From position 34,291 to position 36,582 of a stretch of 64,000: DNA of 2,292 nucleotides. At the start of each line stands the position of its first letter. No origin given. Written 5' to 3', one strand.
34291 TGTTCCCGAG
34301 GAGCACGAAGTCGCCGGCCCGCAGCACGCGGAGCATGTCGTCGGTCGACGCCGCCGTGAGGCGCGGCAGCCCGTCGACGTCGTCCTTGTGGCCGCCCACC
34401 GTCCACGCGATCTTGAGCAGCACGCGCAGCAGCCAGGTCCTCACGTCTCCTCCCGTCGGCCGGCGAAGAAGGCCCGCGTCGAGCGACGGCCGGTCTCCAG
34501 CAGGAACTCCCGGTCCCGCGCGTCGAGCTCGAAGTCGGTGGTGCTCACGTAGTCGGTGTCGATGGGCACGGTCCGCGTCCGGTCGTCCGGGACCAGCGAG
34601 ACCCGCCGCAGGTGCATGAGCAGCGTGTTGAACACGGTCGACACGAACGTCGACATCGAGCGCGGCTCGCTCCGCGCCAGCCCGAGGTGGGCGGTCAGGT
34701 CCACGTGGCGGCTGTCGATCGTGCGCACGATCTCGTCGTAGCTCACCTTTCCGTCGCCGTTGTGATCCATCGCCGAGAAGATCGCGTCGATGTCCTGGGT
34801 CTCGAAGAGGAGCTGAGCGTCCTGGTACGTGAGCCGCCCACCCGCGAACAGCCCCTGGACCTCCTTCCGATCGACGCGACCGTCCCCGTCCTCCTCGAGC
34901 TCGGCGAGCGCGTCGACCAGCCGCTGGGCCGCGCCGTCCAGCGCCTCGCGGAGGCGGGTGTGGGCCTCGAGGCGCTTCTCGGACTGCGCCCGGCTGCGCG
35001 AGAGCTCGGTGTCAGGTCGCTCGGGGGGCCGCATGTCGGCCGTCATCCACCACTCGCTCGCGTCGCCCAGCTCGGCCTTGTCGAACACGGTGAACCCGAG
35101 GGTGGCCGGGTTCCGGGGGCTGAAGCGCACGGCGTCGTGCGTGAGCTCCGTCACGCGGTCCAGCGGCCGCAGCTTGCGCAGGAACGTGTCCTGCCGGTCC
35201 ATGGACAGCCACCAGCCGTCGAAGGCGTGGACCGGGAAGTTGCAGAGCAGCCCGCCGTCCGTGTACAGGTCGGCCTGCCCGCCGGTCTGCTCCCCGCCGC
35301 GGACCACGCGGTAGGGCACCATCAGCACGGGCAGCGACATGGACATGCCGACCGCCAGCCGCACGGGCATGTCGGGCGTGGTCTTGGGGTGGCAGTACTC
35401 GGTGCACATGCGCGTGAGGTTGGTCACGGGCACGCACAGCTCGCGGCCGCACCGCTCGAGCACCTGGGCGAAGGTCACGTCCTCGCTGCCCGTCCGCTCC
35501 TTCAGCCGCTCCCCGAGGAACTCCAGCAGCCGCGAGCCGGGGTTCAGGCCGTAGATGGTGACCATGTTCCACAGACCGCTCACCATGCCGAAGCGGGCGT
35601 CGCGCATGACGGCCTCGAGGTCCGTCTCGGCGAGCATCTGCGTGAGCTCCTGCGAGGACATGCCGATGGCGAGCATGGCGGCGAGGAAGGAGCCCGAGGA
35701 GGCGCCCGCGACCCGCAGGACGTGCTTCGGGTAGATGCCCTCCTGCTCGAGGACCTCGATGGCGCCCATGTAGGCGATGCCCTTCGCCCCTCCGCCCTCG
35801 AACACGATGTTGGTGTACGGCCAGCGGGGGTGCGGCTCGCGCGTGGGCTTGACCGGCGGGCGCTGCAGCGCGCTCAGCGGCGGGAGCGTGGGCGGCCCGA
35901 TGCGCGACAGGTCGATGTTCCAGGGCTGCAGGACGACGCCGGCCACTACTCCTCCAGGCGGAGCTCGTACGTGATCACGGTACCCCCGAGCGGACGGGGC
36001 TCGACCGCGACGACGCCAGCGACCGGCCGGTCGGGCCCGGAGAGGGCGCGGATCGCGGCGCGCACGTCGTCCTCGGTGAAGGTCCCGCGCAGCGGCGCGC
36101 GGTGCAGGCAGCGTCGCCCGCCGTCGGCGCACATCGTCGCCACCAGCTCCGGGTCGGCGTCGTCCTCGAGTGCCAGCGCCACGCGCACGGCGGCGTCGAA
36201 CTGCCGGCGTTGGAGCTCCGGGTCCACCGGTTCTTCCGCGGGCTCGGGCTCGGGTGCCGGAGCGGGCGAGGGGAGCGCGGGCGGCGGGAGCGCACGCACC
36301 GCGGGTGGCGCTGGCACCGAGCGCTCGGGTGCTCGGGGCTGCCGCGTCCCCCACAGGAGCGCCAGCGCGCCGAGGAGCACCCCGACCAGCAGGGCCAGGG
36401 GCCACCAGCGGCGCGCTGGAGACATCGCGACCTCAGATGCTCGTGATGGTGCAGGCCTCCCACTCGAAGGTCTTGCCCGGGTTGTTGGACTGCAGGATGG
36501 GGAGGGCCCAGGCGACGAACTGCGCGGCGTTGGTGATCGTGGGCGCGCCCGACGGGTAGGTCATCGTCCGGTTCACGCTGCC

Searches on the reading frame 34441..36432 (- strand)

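Call 8: search_protein_families(library=pfam, proteins=[window:34441-36432:-], max_evalue=0.001)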
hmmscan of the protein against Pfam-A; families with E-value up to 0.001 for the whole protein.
window:34441-36432:- (663 aa): 6 families
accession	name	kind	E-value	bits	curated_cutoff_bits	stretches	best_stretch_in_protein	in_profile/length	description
PF01734.28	Patatin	-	1.2e-27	97.8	27.7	1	209-404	1-190/191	Patatin-like phospholipase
PF13499.12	EF-hand_7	-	1.8e-08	35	30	1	504-569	3-63/67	EF-hand domain pair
PF00036.39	EF-hand_1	-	2e-07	30.5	25.4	1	547-570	1-24/29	EF hand domain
PF13202.12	EF-hand_5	-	4.2e-07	29.6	25.9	1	548-569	1-22/25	EF hand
PF13405.12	EF-hand_6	-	1.6e-06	27.7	25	0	548-572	2-26/30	EF-hand domain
PF13833.12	EF-hand_8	-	8.6e-05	22.7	28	0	543-569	22-48/54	EF-hand domain pair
